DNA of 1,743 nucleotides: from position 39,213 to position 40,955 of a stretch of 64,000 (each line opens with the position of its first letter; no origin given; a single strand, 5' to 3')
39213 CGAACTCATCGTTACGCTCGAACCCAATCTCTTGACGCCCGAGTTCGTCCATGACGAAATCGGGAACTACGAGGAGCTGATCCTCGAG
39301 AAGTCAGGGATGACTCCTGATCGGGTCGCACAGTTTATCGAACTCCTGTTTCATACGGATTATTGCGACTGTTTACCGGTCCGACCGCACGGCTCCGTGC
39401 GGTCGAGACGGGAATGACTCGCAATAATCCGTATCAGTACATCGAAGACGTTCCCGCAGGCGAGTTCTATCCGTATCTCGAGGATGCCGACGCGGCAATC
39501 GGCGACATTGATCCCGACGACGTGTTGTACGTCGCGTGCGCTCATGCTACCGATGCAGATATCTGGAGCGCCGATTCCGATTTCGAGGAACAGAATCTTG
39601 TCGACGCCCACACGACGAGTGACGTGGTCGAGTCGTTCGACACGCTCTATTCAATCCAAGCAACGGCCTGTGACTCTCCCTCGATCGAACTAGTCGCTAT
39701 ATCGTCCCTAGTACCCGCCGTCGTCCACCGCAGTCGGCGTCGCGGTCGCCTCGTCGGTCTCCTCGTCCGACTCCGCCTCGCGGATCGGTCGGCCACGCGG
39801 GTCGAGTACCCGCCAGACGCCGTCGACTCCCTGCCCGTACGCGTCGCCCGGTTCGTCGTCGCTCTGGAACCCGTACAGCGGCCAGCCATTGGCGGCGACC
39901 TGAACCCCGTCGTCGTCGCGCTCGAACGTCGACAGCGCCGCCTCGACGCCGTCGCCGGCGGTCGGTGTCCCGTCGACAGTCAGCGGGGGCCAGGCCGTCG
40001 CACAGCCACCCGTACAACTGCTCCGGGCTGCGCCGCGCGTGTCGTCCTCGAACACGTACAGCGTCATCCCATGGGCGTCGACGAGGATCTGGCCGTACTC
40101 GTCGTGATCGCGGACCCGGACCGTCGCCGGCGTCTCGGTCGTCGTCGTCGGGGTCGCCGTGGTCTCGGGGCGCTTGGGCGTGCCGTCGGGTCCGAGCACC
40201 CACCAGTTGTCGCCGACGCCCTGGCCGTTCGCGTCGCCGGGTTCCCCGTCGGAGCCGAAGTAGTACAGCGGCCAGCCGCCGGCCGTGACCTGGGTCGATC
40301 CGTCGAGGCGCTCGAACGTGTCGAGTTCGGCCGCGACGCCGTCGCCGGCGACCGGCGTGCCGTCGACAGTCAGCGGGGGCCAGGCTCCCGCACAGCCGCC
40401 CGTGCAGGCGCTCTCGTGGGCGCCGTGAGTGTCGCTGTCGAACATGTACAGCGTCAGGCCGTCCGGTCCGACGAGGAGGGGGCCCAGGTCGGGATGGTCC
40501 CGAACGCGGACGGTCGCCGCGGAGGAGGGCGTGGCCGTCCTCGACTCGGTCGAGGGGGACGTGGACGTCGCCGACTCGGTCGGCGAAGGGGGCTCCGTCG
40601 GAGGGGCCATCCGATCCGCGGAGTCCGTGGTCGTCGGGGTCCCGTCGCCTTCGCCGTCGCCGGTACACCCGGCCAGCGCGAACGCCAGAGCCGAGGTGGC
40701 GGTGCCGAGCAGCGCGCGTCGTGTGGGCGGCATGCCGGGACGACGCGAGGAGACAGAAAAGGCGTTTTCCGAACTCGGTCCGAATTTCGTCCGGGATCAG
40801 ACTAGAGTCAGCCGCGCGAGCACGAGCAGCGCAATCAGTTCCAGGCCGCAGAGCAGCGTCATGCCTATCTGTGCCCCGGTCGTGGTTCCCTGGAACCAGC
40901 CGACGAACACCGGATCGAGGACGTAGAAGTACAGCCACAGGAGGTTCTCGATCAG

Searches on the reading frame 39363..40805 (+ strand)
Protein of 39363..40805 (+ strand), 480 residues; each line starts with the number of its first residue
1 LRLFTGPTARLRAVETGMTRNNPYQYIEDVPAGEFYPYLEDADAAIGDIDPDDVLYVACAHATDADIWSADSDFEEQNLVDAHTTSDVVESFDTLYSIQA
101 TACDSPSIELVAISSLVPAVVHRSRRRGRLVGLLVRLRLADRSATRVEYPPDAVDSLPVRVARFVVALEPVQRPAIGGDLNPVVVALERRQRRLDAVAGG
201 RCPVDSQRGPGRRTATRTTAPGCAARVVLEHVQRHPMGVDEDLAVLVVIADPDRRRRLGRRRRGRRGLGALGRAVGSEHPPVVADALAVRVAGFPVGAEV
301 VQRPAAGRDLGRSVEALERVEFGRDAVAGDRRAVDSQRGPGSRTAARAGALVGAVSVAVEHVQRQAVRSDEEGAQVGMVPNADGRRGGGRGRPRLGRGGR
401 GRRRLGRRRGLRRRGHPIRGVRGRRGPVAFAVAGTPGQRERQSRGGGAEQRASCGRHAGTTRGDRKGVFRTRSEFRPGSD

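Call 13: search_protein_families(library=pfam, proteins=[window:39363-40805:+], max_evalue=0.001)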
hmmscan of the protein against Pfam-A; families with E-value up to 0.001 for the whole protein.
window:39363-40805:+ (480 aa): 1 family
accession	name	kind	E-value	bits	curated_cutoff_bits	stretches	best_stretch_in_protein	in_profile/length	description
PF10130.15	PIN_2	-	1.7e-10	41.7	22.4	1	24-75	65-116/133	PIN domain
